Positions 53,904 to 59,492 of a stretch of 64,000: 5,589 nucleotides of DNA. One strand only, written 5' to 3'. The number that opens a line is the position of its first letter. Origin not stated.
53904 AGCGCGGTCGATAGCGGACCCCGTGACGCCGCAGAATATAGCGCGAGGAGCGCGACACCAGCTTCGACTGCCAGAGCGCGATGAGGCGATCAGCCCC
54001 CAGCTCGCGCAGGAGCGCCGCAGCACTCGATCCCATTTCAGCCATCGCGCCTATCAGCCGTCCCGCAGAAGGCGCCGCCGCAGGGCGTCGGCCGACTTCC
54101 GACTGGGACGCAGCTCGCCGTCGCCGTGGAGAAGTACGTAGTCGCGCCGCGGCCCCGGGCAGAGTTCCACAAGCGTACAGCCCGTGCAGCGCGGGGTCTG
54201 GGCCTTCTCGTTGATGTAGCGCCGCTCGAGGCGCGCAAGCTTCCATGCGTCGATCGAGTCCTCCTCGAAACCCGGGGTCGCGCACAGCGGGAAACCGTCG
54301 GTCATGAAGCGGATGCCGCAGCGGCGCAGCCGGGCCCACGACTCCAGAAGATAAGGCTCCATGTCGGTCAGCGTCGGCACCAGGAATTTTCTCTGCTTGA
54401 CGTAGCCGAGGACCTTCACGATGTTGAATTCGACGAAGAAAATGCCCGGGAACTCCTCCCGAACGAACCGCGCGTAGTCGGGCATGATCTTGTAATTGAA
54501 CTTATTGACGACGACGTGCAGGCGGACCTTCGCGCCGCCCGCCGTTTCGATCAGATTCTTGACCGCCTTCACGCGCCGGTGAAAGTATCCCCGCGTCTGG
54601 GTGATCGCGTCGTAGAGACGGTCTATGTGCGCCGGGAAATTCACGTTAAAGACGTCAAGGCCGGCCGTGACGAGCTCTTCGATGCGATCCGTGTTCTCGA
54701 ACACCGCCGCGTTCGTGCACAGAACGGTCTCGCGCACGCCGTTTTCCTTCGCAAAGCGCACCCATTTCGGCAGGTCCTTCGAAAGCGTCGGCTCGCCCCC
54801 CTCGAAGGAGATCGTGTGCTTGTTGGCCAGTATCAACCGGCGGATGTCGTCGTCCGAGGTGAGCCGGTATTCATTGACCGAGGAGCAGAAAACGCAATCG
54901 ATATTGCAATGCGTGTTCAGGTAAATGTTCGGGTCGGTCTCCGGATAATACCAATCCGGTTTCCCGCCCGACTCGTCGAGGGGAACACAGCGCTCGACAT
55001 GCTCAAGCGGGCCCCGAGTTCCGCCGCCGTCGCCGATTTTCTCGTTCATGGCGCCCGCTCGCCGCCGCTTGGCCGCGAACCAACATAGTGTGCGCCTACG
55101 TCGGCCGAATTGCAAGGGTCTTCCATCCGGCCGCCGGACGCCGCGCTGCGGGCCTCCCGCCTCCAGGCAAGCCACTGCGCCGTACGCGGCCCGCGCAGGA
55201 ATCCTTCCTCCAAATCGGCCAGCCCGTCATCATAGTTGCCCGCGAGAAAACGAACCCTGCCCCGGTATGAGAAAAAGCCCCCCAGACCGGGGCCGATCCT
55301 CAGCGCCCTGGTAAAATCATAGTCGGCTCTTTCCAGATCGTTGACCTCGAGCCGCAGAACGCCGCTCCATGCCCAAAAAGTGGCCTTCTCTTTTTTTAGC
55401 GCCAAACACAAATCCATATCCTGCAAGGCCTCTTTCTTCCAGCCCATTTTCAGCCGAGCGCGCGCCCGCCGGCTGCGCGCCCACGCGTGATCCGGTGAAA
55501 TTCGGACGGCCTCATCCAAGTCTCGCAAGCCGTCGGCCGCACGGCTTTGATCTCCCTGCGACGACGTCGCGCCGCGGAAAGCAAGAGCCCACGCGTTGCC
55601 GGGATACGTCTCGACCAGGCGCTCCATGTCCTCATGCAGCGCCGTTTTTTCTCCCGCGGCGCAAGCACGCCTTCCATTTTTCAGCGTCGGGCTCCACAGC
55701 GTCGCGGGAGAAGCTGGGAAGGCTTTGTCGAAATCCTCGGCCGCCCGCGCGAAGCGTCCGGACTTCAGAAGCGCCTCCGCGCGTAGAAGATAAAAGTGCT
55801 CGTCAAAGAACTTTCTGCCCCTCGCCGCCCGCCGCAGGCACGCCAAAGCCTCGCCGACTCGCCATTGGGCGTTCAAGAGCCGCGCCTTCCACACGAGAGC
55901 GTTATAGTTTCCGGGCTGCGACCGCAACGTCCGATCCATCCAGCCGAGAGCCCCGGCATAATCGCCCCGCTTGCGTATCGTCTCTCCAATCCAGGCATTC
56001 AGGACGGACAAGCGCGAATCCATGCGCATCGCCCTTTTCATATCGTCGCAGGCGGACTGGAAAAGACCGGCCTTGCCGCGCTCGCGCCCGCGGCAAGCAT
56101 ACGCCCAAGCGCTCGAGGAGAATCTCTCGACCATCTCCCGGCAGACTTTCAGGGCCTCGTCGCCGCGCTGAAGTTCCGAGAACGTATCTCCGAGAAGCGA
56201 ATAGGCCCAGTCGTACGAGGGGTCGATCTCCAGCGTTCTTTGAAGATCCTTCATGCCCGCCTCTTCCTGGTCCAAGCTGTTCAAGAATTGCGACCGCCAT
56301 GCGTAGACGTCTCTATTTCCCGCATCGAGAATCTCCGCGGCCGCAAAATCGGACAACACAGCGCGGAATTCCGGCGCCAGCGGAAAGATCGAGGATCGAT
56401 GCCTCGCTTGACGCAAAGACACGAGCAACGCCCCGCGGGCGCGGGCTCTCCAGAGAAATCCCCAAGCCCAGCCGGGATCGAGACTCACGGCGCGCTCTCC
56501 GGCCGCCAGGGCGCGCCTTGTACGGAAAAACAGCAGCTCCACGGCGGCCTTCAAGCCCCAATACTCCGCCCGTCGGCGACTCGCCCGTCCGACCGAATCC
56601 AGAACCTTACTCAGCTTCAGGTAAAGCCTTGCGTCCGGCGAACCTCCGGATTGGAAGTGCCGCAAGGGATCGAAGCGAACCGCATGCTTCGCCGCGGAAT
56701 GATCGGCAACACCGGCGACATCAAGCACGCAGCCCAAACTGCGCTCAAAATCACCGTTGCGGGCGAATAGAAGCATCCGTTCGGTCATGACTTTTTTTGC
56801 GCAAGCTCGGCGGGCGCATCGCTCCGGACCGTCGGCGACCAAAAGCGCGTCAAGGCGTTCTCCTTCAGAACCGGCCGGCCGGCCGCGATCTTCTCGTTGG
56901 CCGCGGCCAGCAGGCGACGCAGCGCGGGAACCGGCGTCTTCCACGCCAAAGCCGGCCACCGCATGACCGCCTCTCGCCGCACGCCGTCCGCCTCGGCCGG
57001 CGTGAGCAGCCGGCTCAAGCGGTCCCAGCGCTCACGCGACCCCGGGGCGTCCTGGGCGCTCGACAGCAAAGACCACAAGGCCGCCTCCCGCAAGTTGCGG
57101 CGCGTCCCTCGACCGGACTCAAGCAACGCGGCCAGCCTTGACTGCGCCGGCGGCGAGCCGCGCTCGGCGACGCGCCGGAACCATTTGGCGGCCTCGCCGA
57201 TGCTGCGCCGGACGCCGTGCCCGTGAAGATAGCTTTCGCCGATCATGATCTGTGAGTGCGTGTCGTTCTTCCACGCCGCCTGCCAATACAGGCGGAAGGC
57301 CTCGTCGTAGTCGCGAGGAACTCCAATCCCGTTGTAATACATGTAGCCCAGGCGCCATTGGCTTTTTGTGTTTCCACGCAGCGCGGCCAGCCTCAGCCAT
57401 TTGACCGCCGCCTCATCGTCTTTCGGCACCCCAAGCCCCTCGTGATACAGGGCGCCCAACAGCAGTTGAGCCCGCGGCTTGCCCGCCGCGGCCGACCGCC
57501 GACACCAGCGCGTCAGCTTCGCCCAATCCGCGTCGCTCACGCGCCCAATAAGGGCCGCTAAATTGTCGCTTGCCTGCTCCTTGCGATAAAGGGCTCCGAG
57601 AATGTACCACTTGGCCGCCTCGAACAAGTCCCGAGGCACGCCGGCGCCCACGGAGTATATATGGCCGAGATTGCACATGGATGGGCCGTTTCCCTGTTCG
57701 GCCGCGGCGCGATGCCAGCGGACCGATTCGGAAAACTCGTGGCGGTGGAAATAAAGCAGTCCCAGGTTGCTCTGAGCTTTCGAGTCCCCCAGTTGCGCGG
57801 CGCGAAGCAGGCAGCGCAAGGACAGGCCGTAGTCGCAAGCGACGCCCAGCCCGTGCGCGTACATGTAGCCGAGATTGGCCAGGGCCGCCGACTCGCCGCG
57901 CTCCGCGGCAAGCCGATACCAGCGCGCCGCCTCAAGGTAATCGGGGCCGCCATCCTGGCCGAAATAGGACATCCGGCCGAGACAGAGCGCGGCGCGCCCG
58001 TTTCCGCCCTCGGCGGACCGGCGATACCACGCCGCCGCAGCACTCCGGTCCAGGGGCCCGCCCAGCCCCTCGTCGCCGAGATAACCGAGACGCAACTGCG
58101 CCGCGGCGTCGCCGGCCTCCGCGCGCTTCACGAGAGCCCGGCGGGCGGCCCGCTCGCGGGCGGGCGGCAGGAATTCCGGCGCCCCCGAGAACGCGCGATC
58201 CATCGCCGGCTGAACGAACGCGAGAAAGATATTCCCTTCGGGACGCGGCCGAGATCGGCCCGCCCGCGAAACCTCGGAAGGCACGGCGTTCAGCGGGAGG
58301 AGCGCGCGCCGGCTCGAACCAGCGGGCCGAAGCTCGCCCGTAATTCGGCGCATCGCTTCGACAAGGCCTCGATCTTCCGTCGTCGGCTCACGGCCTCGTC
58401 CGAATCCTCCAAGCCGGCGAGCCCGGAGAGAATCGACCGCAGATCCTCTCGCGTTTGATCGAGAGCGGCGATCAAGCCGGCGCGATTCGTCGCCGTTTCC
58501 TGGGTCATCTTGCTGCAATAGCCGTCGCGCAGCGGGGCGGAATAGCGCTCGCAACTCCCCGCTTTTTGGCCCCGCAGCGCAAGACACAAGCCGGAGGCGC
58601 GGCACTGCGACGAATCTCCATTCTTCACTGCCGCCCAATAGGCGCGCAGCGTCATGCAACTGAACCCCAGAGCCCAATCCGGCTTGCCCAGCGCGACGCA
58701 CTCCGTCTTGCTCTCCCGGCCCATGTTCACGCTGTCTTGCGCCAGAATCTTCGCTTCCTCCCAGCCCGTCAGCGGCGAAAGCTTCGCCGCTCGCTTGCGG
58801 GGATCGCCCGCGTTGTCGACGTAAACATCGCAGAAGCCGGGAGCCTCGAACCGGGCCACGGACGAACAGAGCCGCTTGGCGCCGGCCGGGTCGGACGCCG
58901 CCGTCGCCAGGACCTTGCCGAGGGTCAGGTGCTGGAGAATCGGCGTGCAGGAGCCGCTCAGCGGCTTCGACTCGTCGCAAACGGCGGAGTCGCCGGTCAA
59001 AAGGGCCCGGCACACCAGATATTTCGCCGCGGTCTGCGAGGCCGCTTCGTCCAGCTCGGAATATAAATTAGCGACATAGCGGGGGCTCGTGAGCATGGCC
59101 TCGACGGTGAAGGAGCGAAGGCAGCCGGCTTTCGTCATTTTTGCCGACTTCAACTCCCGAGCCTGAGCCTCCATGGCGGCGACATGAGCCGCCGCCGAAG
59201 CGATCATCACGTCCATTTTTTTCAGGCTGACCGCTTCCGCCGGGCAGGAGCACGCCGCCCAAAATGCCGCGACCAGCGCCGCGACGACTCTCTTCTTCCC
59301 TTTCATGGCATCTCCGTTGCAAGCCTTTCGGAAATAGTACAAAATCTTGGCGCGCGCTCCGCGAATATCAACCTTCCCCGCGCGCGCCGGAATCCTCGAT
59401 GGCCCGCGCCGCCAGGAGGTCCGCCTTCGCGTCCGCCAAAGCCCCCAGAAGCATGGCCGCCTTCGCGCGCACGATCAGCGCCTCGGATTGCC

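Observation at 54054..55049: Radical SAM enzyme with C-terminal Cys cluster embedded between TPR genes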

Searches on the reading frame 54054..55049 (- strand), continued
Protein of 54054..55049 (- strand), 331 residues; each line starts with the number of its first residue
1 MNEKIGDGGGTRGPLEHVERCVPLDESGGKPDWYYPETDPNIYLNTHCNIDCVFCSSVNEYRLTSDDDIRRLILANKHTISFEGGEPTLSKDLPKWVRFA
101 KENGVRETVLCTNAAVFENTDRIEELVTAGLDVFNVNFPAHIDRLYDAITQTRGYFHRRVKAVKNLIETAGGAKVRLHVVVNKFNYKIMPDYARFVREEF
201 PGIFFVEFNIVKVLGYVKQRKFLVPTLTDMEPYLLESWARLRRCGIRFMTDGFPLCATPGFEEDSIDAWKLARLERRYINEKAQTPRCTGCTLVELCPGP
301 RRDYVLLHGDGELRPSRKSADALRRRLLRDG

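Call 67: get_annotated_region(hit=H3, flank=3000)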
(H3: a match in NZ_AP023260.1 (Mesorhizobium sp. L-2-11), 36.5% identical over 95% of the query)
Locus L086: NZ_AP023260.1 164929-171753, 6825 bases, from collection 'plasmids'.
description: Mesorhizobium sp. L-2-11 plasmid MesoLjLa4, complete sequence
organism: Mesorhizobium sp. L-2-11 (NCBI taxid 2744521)
taxonomy: Bacteria; Pseudomonadota; Alphaproteobacteria; Hyphomicrobiales; Phyllobacteriaceae; Mesorhizobium; Mesorhizobium sp. L-2-11
host: -; source: Lotus japonicus; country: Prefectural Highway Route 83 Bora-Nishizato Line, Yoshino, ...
typing (MOB-suite, as given by PLSDB): mobilizable; relaxase MOBP
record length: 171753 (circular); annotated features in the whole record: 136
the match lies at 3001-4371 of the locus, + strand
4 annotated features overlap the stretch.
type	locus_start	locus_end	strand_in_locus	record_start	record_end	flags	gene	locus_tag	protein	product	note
CDS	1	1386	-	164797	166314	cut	-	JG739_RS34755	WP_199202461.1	DDE-type integrase/transposase/recombinase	-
CDS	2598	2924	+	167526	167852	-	-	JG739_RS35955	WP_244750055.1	hypothetical protein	-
CDS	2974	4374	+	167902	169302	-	hxsB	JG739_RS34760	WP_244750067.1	His-Xaa-Ser system radical SAM maturase HxsB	-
CDS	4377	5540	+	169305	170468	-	hxsC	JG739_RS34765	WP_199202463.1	His-Xaa-Ser system radical SAM maturase HxsC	-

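Call 70: get_annotated_region(hit=H7, flank=3000)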
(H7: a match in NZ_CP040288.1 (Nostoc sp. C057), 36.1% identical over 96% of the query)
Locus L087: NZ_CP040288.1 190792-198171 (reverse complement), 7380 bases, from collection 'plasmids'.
description: Nostoc sp. C057 plasmid p057_G
organism: Nostoc sp. C057 (NCBI taxid 2576903)
taxonomy: Bacteria; Cyanobacteriota; Cyanophyceae; Nostocales; Nostocaceae; Nostoc; Nostoc sp. C057
host: -; source: Phaeoceros,pure culture; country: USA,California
typing (MOB-suite, as given by PLSDB): non-mobilizable
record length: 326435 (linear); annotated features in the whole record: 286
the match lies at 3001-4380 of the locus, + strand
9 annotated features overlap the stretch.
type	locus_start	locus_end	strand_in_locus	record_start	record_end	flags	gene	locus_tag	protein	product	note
CDS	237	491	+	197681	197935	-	-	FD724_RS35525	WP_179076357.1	hypothetical protein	-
CDS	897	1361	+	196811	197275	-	ybaK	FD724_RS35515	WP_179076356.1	Cys-tRNA(Pro) deacylase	GO:0043039 - tRNA aminoacylation [Evidence IEA]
CDS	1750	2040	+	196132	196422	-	hxsA2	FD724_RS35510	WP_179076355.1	His-Xaa-Ser repeat protein HxsA2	-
CDS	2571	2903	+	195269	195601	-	hxsD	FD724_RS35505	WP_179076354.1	His-Xaa-Ser system protein HxsD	-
CDS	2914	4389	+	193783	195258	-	hxsB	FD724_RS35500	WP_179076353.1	His-Xaa-Ser system radical SAM maturase HxsB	-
CDS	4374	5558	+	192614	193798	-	hxsC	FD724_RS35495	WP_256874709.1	His-Xaa-Ser system radical SAM maturase HxsC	-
CDS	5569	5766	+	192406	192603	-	-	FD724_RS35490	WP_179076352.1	hypothetical protein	-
CDS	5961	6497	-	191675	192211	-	-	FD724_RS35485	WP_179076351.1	thermonuclease family protein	-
CDS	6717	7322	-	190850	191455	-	-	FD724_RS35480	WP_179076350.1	YdcF family protein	-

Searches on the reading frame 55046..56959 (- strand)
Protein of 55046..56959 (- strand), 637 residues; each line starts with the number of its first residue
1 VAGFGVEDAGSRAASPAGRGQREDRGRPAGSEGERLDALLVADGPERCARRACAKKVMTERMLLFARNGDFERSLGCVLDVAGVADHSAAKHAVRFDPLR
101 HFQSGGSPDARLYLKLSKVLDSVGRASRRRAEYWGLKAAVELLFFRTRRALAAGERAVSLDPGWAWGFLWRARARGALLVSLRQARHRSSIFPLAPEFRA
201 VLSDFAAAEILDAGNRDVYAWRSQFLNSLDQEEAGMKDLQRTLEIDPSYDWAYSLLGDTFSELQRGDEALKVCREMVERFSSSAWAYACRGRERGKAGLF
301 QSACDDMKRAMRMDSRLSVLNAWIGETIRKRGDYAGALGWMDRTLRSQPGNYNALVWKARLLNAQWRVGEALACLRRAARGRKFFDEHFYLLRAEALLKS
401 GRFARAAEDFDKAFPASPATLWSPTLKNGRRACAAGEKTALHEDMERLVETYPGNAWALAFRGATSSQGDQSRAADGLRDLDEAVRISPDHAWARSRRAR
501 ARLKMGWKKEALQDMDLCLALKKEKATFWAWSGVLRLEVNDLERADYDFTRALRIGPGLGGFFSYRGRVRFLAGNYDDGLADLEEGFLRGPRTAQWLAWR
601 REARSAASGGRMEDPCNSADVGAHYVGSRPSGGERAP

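Call 3: search_protein_families(library=pfam, proteins=[window:55046-56959:-], max_evalue=0.01)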
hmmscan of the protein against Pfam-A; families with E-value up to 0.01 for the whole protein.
window:55046-56959:- (637 aa): 13 families
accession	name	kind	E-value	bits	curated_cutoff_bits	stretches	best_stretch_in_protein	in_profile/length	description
PF14559.12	TPR_19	-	2.8e-14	53.6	25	1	331-381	4-54/68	Tetratricopeptide repeat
PF07719.23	TPR_2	-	3e-14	52.3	27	0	390-413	4-27/34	Tetratricopeptide repeat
PF13431.12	TPR_17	-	4.3e-13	48.9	24.4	0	240-269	3-32/34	Tetratricopeptide repeat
PF13181.12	TPR_8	-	6.1e-09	35.8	25.7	0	389-414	3-28/34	Tetratricopeptide repeat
PF00515.34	TPR_1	-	1.3e-08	34.7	27.8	0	390-413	4-27/34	Tetratricopeptide repeat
PF13428.12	TPR_14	-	6e-08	33.1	23.5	0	390-419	4-36/44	Tetratricopeptide repeat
PF13414.12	TPR_11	-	6.9e-07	29.3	26.8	0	237-262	15-40/42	TPR repeat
PF13424.12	TPR_12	-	2e-05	25.1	30.1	0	353-414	4-65/77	Tetratricopeptide repeat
PF12895.13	ANAPC3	-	3.3e-05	24.5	27.2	0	331-378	2-49/82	Anaphase-promoting complex, cyclosome, subunit 3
PF13432.12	TPR_16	-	4.6e-05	24.2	32.7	1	330-380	9-59/65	Tetratricopeptide repeat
PF13371.12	TPR_9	-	0.00075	19.9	35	0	474-524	11-61/73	Tetratricopeptide repeat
PF01239.28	PPTA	-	0.0023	18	29.5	0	444-463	7-26/32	Protein prenyltransferase alpha subunit repeat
PF13176.12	TPR_7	-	0.0033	17.8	27.9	0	252-275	1-24/36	Tetratricopeptide repeat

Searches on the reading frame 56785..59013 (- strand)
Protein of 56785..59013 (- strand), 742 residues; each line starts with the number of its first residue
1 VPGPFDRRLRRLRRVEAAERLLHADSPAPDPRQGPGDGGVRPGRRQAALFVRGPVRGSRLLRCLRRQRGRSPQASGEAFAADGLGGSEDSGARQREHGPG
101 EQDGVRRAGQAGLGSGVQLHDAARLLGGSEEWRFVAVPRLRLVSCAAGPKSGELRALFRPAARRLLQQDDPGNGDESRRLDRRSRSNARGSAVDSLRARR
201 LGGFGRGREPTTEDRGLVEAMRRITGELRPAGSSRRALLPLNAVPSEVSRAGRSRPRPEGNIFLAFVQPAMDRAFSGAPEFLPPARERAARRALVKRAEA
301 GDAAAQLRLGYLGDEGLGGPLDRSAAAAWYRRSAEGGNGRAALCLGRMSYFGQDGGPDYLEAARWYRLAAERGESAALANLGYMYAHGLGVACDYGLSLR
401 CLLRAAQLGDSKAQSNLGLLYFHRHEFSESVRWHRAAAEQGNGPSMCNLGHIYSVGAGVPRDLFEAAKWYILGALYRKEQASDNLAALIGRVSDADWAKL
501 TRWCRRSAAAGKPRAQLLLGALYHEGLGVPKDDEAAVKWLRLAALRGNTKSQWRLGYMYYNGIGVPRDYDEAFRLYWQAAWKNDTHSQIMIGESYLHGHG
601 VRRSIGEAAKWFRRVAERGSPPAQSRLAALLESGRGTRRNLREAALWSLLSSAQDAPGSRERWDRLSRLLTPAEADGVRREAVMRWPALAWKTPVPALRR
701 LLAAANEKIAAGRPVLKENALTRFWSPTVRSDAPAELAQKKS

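Call 3: search_protein_families(library=pfam, proteins=[window:56785-59013:-], max_evalue=0.01)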
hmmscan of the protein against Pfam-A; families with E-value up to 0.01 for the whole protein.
window:56785-59013:- (742 aa): 1 family
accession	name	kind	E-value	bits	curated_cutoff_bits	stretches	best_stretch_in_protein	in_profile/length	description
PF08238.18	Sel1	-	4.6e-57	188.9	30.7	7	513-548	1-36/36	Sel1 repeat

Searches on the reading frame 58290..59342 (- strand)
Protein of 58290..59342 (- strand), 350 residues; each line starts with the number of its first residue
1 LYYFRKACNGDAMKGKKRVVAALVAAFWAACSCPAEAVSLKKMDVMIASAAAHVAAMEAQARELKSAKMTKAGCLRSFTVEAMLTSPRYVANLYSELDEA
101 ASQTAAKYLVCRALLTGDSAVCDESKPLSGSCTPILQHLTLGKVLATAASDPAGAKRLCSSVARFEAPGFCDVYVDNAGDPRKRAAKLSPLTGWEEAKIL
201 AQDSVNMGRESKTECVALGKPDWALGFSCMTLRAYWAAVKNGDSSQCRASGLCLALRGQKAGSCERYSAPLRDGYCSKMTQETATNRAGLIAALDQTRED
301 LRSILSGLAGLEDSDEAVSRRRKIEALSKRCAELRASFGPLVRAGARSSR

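Call 3: search_protein_families(library=pfam, proteins=[window:58290-59342:-], max_evalue=0.01)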
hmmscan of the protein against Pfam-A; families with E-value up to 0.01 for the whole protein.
window:58290-59342:- (350 aa): 1 family
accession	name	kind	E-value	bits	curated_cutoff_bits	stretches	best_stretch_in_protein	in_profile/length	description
PF24720.1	DUF7673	-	0.003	18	27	1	14-62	15-63/85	Family of unknown function (DUF7673)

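Call 4: search_protein_families(library=ncbifam, proteins=[window:58290-59342:-], max_evalue=0.1)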
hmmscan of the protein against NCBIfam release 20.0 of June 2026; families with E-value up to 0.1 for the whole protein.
window:58290-59342:- (350 aa): 1 family
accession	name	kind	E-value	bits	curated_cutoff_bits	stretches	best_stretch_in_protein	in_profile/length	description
NF041850.1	VI_secsys_TagV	equivalog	0.029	14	300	0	18-103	4-90/166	type VI secretion system accessory protein TagV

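Call 34: search_protein_families(library=padloc, proteins=[window:58290-59306:-], max_evalue=0.01)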
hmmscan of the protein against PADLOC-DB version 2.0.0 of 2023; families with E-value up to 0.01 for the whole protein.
window:58290-59306:- (338 aa): 0 families

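Call 64: find_homologous_proteins(query=window:58290-59306:-, max_evalue=0.001)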
Query window:58290-59306:- (338 aa): 1 proteins with E <= 0.001 among 8000 candidates.
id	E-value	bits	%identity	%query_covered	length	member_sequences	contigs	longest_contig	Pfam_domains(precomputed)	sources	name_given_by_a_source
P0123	8.0e-214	727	100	100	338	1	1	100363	-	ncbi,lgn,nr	ncbi:MAG: hypothetical protein HKL90_01020 [Elusimicrobia bacterium]|nr:hypothetical protein [Elusim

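Call 71: search_protein_representatives(protein=window:58290-59306:-)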
Query: 338 residues. Proteins with E-value up to 0.001 (for the whole library): 15; up to 1e-10: 6; up to 1e-30: 3. The best 15 are listed.
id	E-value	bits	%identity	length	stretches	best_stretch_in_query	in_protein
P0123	2.5e-214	726.7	100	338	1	1-338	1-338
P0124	4.4e-46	174.2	37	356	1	21-323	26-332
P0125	8.5e-34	133.9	34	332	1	43-269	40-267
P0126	1.2e-26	110.4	35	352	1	7-323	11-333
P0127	5.9e-23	98.3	37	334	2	90-327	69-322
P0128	5.8e-13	65.4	36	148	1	196-338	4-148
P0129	6.7e-10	55.4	36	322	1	95-324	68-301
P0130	1.3e-09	54.4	33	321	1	4-336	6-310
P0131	2.0e-09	53.8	37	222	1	135-322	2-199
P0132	1.0e-08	51.5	31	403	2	117-328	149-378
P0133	5.6e-08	49.1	35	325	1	93-322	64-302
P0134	7.1e-07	45.4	29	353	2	120-325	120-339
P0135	1.2e-05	41.4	29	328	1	43-318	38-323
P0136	1.0e-04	38.4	28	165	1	159-312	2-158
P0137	6.5e-04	35.7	33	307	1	157-266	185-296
